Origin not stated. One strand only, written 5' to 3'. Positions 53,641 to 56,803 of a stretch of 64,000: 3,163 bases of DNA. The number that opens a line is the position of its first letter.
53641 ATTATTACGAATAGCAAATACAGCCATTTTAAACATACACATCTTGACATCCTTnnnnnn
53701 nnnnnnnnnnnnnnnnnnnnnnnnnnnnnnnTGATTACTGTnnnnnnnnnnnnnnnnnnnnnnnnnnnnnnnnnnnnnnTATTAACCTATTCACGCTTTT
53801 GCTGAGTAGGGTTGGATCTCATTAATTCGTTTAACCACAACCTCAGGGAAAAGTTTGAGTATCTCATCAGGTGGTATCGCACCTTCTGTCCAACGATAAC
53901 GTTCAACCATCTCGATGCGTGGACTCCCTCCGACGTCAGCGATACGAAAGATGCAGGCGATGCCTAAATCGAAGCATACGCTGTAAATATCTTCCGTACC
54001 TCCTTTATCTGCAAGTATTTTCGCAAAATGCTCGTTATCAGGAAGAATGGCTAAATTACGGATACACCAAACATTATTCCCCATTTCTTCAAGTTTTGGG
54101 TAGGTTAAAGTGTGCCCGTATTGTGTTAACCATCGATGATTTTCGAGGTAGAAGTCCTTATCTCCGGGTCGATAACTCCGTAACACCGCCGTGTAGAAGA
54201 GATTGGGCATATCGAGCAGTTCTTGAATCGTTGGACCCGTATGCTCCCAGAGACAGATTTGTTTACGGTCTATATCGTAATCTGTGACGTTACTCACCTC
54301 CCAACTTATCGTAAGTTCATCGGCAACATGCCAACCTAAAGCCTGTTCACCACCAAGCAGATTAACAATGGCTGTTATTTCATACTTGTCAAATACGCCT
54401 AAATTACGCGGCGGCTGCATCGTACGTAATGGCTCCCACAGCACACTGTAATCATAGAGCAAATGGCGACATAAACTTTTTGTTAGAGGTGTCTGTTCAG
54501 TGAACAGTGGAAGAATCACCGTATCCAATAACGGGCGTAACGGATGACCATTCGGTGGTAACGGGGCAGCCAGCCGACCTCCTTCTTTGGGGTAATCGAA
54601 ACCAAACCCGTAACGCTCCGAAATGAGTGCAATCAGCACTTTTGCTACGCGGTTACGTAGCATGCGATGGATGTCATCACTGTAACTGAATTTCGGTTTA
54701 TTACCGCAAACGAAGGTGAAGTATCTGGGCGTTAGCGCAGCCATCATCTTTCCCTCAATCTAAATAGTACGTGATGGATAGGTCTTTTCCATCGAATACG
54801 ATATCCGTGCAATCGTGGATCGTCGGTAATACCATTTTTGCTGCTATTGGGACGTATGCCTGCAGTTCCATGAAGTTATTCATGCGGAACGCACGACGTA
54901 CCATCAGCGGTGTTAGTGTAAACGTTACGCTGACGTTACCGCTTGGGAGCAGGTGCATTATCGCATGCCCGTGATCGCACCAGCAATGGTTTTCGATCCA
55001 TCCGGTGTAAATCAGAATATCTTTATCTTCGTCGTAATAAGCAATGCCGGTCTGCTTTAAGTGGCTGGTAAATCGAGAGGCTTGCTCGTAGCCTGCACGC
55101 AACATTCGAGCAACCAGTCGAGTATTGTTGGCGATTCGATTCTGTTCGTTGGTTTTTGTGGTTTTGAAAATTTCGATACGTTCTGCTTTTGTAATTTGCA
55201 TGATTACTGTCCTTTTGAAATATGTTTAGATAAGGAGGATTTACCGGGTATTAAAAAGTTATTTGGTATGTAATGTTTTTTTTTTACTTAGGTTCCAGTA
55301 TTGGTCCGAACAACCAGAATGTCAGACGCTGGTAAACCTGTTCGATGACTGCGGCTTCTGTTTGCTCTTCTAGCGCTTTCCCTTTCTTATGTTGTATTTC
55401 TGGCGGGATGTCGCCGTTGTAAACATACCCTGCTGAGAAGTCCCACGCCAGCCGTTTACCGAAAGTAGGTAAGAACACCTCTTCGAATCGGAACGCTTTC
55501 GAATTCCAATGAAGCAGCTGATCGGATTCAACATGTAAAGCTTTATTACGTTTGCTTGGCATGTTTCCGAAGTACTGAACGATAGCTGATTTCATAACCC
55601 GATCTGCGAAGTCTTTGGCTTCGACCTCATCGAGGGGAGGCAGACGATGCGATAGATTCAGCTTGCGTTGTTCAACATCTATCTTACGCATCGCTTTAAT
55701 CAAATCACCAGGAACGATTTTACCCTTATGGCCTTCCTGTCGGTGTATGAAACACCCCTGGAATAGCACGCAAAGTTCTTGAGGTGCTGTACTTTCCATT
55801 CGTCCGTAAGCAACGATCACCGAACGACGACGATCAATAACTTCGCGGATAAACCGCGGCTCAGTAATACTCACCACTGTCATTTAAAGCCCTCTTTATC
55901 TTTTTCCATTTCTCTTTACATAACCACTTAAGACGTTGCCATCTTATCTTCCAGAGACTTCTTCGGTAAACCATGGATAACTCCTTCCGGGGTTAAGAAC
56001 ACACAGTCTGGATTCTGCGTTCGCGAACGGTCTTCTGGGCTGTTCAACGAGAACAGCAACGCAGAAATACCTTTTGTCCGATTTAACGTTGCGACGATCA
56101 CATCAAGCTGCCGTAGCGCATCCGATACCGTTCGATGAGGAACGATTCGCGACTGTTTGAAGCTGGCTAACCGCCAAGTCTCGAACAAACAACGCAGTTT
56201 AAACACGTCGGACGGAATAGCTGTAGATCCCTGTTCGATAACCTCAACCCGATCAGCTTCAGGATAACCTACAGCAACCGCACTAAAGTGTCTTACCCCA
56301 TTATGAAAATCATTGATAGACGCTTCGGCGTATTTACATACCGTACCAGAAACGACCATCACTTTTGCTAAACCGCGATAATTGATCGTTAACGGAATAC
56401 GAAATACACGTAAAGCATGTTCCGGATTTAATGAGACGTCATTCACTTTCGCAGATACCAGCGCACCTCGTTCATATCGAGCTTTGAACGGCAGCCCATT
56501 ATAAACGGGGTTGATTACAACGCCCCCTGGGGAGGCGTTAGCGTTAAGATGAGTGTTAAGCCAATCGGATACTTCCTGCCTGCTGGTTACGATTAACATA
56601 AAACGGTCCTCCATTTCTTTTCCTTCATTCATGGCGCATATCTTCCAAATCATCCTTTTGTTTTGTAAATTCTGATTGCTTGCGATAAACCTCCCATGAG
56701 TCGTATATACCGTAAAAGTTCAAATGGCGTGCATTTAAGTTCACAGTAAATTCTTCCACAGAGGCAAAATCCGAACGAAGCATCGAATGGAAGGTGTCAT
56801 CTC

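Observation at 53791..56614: Four consecutive genes with no recognisable motifs in the accessory region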

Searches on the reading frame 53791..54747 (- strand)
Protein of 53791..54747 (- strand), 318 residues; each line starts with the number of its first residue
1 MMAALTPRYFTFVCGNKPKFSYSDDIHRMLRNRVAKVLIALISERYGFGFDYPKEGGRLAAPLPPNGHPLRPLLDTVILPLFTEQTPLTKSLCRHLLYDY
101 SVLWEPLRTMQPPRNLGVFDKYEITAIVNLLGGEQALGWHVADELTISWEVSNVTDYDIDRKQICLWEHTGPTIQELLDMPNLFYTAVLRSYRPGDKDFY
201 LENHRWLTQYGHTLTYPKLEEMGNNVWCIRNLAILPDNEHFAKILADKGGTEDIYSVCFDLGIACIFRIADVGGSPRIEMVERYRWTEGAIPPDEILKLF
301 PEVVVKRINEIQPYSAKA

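Call 3: search_protein_families(library=pfam, proteins=[window:53791-54747:-], max_evalue=0.1)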
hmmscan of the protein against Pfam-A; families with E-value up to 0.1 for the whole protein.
window:53791-54747:- (318 aa): 0 families

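Call 4: search_protein_families(library=phrogs, proteins=[window:53791-54747:-], max_evalue=0.01)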
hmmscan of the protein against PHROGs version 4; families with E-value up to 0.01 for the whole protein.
window:53791-54747:- (318 aa): 0 families

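Call 7: search_protein_families(library=ncbifam, proteins=[window:53791-54747:-], max_evalue=1)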
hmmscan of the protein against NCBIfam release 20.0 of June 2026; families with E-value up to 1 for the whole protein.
window:53791-54747:- (318 aa): 0 families

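Call 8: search_protein_families(library=padloc, proteins=[window:53791-54747:-], max_evalue=1)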
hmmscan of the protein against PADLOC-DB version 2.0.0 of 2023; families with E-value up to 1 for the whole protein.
window:53791-54747:- (318 aa): 0 families

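Call 9: search_dna_similar(query=window:53791-54747:-, collection=phages, mode=protein, max_evalue=0.01, max_rows=40)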
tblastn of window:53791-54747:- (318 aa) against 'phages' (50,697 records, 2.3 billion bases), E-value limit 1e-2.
Records with a match: 2; places in all: 2; records where one place covers at least 80% of the query: 2.
Best place of each record, by identity: 90-95% 2.
By first word of the organism name: Escherichia 2.
By host as written in the record: Escherichia coli 2.
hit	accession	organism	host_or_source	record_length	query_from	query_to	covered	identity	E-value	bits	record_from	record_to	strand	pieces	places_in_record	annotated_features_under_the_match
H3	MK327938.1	Escherichia phage vB_EcoM_Goslar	Escherichia coli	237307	2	318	100%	94.3%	0e+0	625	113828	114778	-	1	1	hypothetical protein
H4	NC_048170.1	Escherichia phage vB_EcoM_Goslar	Escherichia coli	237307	2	318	100%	94.3%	0e+0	625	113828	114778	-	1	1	hypothetical protein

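Call 25: search_solved_structures(query=window:53791-54747:-, max_evalue=10)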
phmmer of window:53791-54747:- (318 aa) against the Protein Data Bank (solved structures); distinct sequences matched with E-value up to 10: 2.
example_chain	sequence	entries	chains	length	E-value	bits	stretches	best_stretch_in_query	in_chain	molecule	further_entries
8qwb_A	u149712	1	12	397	0.84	11.8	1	242-301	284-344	Citrate synthase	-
3gfl_A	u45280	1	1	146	1.4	11.1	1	182-226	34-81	146aa long hypothetical transcriptional regulator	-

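Call 29: find_homologous_proteins(query=window:53791-54747:-, max_evalue=0.01)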
Query window:53791-54747:- (318 aa): 15 proteins with E <= 0.01 among 1231 candidates.
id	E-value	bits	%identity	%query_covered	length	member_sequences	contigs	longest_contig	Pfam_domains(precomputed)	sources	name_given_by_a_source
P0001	5.7e-213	724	97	100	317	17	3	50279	-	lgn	-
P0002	5.2e-212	721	96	100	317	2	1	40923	-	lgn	-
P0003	2.0e-211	719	95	100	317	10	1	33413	-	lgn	-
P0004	2.7e-208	709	94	100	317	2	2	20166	-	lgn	-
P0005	2.3e-207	706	93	100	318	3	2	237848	-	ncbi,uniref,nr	ncbi:hypothetical protein MOQ33_01110 [Escherichia coli]|uniref:hypothetical protein n=1 Tax=Escheri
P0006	3.4e-204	695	93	100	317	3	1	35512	-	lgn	-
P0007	6.2e-201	685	91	100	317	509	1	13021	-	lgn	-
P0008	3.7e-198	675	90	100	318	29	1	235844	-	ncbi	ncbi:hypothetical protein ACI5PR_003324 [Salmonella enterica subsp. enterica serovar Anatum]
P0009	8.2e-198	674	89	100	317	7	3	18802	-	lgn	-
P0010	5.8e-197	672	89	100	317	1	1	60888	-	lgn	-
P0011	1.2e-195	667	88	100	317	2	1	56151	-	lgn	-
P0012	4.4e-195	665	88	100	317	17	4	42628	-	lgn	-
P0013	2.5e-194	663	87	100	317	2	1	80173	-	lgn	-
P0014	2.0e-191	653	87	100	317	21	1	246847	-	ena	-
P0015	1.7e-190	650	85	100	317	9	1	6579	-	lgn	-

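Call 30: find_encoding_contigs(protein=P0014, flank=10000, max_places=3)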
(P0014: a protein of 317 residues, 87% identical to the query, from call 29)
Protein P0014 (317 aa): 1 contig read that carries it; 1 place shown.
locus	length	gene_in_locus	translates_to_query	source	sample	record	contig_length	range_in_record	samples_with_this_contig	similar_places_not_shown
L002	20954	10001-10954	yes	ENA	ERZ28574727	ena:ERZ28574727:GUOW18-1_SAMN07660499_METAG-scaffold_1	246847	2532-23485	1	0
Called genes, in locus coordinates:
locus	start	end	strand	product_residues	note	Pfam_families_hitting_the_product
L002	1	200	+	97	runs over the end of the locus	-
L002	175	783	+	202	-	-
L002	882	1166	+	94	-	-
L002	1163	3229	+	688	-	PF22745:Nlig-Ia, PF01653:DNA_ligase_aden, PF03120:OB_DNA_ligase, PF03119:DNA_ligase_ZBD (weak), PF12826:HHH_2, PF14520:HHH_5, PF00533:BRCT, PF12738:PTCB-BRCT (weak)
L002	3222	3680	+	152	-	PF00249:Myb_DNA-binding (weak), PF13921:Myb_DNA-bind_6 (weak), PF13384:HTH_23 (faint), PF08281:Sigma70_r4_2 (faint)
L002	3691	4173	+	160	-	PF08281:Sigma70_r4_2 (faint), PF13936:HTH_38 (faint), PF13384:HTH_23 (faint)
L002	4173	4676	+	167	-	PF13404:HTH_AsnC-type (faint), PF08281:Sigma70_r4_2 (faint)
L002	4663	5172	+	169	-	-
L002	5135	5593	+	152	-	PF07750:GcrA (faint)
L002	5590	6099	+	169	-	-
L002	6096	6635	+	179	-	PF00583:Acetyltransf_1, PF13673:Acetyltransf_10, PF13508:Acetyltransf_7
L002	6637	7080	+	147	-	-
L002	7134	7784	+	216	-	-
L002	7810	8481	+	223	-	-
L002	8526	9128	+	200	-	-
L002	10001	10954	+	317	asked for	-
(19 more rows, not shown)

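Call 31: find_encoding_contigs(protein=P0008, flank=10000, max_places=3)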
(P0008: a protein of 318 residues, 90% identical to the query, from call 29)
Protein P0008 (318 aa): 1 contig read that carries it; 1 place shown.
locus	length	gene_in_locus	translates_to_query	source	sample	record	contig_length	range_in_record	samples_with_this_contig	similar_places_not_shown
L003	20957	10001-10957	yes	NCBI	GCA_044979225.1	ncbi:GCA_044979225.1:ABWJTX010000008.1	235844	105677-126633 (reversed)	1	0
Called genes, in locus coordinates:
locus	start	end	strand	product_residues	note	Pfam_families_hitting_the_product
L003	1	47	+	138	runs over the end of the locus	-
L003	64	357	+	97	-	-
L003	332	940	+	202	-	-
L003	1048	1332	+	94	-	-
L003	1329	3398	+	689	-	PF22745:Nlig-Ia, PF01653:DNA_ligase_aden, PF03120:OB_DNA_ligase, PF03119:DNA_ligase_ZBD, PF12826:HHH_2, PF14520:HHH_5, PF00533:BRCT, PF12738:PTCB-BRCT, +1 more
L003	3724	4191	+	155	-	PF08281:Sigma70_r4_2 (faint)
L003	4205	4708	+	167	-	PF13921:Myb_DNA-bind_6 (faint), PF08281:Sigma70_r4_2 (faint)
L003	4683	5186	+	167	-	PF08281:Sigma70_r4_2 (faint)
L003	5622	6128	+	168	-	-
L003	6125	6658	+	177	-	PF00583:Acetyltransf_1, PF13673:Acetyltransf_10, PF13508:Acetyltransf_7, PF08445:FR47 (faint)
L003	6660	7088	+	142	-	-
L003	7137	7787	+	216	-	-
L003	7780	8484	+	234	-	-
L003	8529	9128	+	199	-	-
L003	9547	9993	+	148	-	-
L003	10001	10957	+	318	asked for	-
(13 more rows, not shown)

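Call 113: search_solved_structures(query=A7, max_evalue=10)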
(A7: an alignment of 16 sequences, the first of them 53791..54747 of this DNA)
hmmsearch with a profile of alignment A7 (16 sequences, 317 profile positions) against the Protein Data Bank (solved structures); distinct sequences matched with E-value up to 10: 1.
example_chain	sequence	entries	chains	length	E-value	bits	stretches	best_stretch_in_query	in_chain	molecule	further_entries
3gfl_A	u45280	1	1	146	1.1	11.5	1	181-225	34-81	146aa long hypothetical transcriptional regulator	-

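Call 114: find_related_loci(query=A7, collection=viral_contigs, flank=6000)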
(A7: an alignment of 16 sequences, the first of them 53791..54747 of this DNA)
Query A7 (318 aa) in viral_contigs; peptide patterns used: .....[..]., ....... (x = any residue, [..] = any of these).
31 stretches matched a pattern; 2 encode a relative of the query (tblastn E <= 1e-3); 2 distinct loci.
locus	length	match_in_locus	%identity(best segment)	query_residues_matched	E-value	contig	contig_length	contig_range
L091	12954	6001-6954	89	1-318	0e+0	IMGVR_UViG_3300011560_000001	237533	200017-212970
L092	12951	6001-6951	94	2-318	0e+0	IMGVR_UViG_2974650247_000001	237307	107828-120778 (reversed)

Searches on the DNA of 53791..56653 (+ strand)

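Call 5: search_dna_similar(query=window:53791-56653:+, collection=phages, mode=near, max_rows=30)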
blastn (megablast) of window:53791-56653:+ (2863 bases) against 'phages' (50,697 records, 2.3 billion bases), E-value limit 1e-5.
Records with a match: 2; places in all: 2; records where one place covers at least 80% of the query: 2.
Best place of each record, by identity: 95-99% 2.
By first word of the organism name: Escherichia 2.
By host as written in the record: Escherichia coli 2.
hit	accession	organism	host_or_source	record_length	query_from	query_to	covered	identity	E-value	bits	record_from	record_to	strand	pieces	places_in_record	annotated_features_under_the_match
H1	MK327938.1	Escherichia phage vB_EcoM_Goslar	Escherichia coli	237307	1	2863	98%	96.4%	0e+0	4636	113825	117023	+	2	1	hypothetical protein (x6)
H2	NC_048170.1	Escherichia phage vB_EcoM_Goslar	Escherichia coli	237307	1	2863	98%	96.4%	0e+0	4636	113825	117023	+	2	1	hypothetical protein (x5) | class I SAM-dependent methyltransferase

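Call 6: get_annotated_region(hit=H1, flank=8000)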
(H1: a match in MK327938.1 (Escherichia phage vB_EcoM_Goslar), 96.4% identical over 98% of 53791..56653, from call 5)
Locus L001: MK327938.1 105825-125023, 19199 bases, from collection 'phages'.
description: Escherichia phage vB_EcoM_Goslar, complete genome.
organism: Escherichia phage vB_EcoM_Goslar (NCBI taxid 2502409)
taxonomy: Viruses; Duplodnaviria; Heunggongvirae; Uroviricota; Caudoviricetes; Goslarvirus; Goslarvirus goslar
host: Escherichia coli; source: duck dung; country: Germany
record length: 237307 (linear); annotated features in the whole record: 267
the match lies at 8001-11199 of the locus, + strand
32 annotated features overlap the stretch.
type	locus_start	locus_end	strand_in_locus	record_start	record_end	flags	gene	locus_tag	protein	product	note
CDS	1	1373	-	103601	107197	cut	-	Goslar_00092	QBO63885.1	hypothetical protein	weakly similar to tail protein [Cronobacter phage vB_CsaP_Ss1]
CDS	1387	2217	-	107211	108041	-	-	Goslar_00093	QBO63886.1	hypothetical protein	-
CDS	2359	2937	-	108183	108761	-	-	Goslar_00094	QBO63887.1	hypothetical protein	-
CDS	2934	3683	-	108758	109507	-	-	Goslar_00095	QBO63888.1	hypothetical protein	-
CDS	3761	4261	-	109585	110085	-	-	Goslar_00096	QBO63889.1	hypothetical protein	weakly similar to hypothetical protein STRATTON_132 [Erwinia phage vB_EamM_Stratton]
CDS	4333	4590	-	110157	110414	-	-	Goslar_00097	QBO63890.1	hypothetical protein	-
CDS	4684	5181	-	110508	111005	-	-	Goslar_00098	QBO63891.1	putative cell wall hydrolase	weakly similar to putative cell wall hydrolase SleB [Cronobacter phage CR9], conserved domain Hydrolase_2 pfam07486 ...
CDS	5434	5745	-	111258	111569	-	-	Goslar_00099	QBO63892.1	hypothetical protein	similar to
CDS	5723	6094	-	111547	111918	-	-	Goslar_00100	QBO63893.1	hypothetical protein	-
CDS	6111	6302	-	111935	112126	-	-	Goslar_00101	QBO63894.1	hypothetical protein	-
CDS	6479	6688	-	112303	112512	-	-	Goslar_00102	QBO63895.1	hypothetical protein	-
CDS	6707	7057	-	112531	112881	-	-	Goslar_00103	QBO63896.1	hypothetical protein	-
CDS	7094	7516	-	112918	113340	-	-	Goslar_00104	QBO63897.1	hypothetical protein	-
CDS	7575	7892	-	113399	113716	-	-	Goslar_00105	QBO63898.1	hypothetical protein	-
CDS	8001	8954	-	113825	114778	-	-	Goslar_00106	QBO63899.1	hypothetical protein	-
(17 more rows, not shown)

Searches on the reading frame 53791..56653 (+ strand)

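Call 24: search_protein_families(library=pfam, proteins=[L001:9414-9830:-], max_evalue=1)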
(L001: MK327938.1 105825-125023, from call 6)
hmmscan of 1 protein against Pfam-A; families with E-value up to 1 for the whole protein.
L001:9414-9830:- (138 aa): 0 families
